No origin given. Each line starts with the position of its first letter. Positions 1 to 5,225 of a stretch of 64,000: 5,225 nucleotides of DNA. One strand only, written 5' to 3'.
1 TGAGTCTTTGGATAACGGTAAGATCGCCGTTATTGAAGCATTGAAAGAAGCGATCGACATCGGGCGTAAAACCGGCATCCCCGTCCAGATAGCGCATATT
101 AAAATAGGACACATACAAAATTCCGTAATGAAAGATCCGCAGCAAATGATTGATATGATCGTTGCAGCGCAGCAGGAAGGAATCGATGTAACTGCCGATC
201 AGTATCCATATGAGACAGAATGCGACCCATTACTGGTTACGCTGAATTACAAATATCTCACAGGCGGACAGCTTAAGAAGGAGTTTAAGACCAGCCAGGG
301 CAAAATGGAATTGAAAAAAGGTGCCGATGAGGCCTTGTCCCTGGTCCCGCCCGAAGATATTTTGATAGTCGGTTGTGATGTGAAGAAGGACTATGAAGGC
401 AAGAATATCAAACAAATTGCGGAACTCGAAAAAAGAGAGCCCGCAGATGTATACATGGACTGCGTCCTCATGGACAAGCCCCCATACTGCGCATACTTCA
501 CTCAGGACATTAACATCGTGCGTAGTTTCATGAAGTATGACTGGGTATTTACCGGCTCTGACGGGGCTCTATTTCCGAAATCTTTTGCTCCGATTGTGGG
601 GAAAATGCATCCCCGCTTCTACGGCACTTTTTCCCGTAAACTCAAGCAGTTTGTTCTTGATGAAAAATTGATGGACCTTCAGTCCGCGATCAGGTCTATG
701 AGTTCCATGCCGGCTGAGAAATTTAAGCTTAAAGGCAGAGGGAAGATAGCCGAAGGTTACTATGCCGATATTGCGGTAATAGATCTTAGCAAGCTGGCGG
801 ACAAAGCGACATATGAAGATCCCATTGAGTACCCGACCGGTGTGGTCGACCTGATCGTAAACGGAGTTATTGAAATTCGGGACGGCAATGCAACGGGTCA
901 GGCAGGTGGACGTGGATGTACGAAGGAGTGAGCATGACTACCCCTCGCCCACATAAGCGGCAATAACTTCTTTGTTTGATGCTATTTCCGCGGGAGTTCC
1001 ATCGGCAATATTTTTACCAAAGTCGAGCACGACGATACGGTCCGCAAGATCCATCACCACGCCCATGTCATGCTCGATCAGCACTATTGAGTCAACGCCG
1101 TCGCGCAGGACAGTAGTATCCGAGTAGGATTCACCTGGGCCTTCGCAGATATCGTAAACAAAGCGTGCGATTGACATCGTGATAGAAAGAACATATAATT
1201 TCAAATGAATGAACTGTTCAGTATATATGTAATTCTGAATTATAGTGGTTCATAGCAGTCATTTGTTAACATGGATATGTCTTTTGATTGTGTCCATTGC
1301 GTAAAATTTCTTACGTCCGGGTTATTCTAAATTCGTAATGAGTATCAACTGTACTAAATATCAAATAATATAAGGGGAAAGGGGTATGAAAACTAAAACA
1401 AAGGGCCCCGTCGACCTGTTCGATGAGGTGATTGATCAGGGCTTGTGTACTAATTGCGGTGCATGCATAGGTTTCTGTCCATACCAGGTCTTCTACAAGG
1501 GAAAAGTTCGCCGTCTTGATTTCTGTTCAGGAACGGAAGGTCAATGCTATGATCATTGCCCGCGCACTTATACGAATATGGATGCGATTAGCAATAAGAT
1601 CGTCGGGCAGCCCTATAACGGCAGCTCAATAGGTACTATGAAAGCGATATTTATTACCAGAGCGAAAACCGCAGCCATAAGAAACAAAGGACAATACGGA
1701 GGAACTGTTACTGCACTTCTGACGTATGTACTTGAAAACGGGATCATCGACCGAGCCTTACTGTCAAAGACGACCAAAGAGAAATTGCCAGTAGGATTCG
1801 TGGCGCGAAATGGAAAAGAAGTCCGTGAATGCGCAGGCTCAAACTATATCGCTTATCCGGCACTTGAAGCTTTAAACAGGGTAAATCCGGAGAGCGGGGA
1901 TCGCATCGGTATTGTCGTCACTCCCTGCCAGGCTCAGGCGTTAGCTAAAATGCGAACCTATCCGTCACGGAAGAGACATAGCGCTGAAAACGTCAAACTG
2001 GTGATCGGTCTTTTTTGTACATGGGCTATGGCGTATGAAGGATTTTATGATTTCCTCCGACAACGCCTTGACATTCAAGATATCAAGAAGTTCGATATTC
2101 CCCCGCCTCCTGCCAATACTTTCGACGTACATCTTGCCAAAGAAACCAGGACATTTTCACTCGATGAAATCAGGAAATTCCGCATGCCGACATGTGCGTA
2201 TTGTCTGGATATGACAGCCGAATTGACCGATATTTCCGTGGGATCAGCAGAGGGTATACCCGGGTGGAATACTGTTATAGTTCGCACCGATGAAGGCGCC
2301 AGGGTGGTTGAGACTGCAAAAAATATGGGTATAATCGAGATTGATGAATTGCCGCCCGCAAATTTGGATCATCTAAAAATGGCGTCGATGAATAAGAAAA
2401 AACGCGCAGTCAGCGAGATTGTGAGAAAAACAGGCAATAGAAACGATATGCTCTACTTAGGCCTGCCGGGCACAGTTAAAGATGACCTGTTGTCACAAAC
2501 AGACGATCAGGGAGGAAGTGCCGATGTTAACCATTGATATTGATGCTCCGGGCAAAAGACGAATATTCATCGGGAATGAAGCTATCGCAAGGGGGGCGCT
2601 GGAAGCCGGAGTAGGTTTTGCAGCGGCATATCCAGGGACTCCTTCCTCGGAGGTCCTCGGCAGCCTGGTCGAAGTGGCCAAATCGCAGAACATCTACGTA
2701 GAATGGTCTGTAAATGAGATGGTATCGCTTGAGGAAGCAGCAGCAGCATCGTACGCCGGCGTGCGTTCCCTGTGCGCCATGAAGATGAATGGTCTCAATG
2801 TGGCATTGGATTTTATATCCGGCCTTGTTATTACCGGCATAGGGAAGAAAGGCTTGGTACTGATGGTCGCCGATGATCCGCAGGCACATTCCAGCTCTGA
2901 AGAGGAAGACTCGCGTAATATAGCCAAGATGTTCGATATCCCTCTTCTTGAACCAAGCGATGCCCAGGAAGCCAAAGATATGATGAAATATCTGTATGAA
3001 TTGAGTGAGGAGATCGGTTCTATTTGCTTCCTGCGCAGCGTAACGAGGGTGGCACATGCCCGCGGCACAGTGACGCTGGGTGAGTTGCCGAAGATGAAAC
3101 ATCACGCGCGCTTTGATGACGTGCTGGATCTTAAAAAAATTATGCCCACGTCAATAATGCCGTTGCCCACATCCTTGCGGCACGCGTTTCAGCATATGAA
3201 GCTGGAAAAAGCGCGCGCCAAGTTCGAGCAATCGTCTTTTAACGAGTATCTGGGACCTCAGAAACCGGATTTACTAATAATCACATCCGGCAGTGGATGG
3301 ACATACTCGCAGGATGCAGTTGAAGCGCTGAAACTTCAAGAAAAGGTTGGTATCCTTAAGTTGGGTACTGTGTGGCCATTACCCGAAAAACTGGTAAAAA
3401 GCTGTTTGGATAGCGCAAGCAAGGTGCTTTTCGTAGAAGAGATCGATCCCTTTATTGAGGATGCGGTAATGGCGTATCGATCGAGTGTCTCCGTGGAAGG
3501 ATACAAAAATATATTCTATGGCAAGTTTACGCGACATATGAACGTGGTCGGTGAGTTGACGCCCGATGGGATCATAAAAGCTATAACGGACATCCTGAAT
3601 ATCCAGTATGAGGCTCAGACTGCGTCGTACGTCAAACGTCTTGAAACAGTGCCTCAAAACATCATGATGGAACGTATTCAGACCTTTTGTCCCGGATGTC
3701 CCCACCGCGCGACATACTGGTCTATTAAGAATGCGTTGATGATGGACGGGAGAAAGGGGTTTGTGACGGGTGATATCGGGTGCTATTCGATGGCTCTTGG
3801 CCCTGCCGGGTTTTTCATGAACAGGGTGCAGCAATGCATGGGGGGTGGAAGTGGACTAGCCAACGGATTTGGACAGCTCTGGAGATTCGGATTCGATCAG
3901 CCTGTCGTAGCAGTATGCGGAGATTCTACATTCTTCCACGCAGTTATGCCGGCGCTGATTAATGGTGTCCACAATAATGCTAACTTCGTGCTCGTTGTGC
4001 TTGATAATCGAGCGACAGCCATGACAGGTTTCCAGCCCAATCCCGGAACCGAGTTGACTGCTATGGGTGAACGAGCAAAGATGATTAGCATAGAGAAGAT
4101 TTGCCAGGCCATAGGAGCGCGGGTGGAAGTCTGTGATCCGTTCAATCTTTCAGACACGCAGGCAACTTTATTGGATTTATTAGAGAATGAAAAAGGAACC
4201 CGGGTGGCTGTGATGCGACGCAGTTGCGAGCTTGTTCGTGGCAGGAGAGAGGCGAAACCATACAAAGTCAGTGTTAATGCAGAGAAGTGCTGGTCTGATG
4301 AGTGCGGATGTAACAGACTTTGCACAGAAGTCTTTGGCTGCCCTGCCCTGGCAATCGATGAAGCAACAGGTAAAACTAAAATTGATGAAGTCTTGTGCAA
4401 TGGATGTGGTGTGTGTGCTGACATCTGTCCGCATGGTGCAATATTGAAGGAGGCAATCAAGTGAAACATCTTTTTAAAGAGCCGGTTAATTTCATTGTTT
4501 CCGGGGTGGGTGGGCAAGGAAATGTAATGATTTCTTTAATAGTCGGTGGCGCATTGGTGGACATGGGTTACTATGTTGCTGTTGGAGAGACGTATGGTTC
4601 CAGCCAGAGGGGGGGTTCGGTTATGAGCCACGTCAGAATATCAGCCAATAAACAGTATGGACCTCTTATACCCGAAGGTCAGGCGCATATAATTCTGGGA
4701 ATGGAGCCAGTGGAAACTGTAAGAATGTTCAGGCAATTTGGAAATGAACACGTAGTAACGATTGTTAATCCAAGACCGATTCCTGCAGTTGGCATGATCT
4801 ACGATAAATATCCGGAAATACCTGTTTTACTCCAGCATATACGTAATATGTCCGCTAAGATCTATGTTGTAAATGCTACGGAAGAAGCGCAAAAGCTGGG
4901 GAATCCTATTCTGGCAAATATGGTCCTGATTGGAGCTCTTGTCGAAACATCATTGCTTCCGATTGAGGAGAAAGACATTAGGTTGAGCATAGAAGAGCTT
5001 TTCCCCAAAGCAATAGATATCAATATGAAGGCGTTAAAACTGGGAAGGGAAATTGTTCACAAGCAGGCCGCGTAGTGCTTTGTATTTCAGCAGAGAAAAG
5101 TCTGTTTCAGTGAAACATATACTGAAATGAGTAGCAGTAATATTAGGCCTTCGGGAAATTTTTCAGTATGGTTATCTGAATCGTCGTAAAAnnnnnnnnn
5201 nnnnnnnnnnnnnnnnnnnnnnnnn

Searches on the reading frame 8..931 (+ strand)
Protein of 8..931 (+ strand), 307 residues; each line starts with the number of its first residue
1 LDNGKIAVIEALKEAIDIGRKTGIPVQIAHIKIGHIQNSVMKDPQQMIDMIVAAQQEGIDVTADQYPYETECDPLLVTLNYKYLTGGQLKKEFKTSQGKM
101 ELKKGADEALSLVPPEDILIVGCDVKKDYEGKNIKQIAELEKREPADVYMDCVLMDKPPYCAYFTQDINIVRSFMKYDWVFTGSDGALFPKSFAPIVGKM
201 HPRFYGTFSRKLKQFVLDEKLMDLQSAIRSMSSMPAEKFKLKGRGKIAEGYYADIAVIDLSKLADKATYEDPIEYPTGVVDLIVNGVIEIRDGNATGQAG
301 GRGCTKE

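Call 22: search_protein_families(library=pfam, proteins=[window:8-931:+])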
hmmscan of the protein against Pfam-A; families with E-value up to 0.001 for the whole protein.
window:8-931:+ (307 aa): 2 families
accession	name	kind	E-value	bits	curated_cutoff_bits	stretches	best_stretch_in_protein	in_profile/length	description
PF07969.17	Amidohydro_3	-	4.9e-09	36.6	29.7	1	201-288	383-470/472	Amidohydrolase family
PF01979.26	Amidohydro_1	-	4.3e-07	29.9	25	1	180-286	245-342/345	Amidohydrolase family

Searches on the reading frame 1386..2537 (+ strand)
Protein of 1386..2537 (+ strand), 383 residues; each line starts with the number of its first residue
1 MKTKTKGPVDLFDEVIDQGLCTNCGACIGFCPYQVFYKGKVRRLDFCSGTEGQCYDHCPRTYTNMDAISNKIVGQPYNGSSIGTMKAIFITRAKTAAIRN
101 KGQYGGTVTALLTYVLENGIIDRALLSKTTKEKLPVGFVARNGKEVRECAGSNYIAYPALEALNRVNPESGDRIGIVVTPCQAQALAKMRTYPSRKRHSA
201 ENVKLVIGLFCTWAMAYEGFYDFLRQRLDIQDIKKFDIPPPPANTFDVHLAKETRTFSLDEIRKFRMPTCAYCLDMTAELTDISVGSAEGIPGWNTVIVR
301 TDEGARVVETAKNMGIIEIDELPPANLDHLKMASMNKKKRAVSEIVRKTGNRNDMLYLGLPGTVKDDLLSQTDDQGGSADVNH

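Call 22: search_protein_families(library=pfam, proteins=[window:1386-2537:+])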
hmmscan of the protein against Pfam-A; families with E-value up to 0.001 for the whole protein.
window:1386-2537:+ (383 aa): 6 families
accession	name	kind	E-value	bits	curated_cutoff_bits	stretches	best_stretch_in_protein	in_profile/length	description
PF04432.18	FrhB_FdhB_C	-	6e-38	130.5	23.3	1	172-322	2-147/150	Coenzyme F420 hydrogenase/dehydrogenase, beta subunit C terminus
PF04422.18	FrhB_FdhB_N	-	1.3e-17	64.2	22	1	89-163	2-77/78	Coenzyme F420 hydrogenase/dehydrogenase, beta subunit N-term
PF00037.32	Fer4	-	3.3e-06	27.1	21.1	1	15-35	2-22/24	4Fe-4S binding domain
PF12837.12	Fer4_6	-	3.3e-05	24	25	1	15-36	3-24/24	4Fe-4S binding domain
PF13237.11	Fer4_10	-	9.4e-05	22.7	25.5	1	15-59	3-53/53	4Fe-4S dicluster domain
PF12797.12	Fer4_2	-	0.00078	19.7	24.5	1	15-33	4-22/22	4Fe-4S binding domain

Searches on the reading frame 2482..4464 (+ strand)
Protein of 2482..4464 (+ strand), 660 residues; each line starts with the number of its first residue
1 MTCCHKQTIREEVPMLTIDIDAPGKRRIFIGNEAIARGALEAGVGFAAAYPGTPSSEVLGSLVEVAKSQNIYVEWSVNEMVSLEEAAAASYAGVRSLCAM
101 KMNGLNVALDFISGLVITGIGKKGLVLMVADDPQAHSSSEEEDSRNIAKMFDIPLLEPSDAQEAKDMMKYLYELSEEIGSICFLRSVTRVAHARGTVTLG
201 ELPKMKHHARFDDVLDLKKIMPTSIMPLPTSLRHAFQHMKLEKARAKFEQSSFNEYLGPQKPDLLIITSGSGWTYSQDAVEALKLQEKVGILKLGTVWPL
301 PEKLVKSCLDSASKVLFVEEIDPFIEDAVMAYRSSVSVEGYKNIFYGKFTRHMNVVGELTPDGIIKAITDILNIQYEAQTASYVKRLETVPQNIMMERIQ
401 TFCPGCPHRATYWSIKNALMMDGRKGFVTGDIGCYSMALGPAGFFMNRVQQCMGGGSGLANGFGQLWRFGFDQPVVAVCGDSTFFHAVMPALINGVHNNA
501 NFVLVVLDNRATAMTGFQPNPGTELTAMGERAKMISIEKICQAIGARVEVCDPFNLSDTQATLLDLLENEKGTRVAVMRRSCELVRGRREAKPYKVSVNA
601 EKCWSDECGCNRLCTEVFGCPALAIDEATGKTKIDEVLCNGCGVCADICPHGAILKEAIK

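Call 22: search_protein_families(library=pfam, proteins=[window:2482-4464:+])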
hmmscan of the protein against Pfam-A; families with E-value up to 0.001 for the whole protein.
window:2482-4464:+ (660 aa): 7 families
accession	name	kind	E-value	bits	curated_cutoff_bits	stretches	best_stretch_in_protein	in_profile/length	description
PF02775.26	TPP_enzyme_C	-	2.3e-19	70.1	21.9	1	431-570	1-144/151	Thiamine pyrophosphate enzyme, C-terminal TPP binding domain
PF01855.24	POR_N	-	1.2e-07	32.1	27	1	38-205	2-173/231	Pyruvate flavodoxin/ferredoxin oxidoreductase, thiamine diP-bdg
PF17147.9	PFOR_II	-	5.4e-07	30.3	27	1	263-324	2-64/102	Pyruvate:ferredoxin oxidoreductase core domain II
PF00037.32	Fer4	-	7.5e-07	29.1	21.1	1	633-654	2-23/24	4Fe-4S binding domain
PF25160.1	LdpA_Fe-S-bd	-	1.1e-06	28.8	27.6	1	610-657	5-46/49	LdpA Fe-S cluster-binding domain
PF12837.12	Fer4_6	-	9e-06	25.8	25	1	633-654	3-24/24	4Fe-4S binding domain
PF02780.25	Transketolase_C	-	6.7e-05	23.2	25.9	1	260-320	8-69/124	Transketolase, C-terminal domain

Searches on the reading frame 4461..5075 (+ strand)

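Call 22: search_protein_families(library=pfam, proteins=[window:4461-5075:+])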
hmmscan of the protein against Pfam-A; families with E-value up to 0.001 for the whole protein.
window:4461-5075:+ (204 aa): 1 family
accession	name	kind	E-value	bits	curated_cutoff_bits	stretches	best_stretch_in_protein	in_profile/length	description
PF01558.24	POR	-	2.7e-34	119.2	27.4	1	17-197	1-173/173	Pyruvate ferredoxin/flavodoxin oxidoreductase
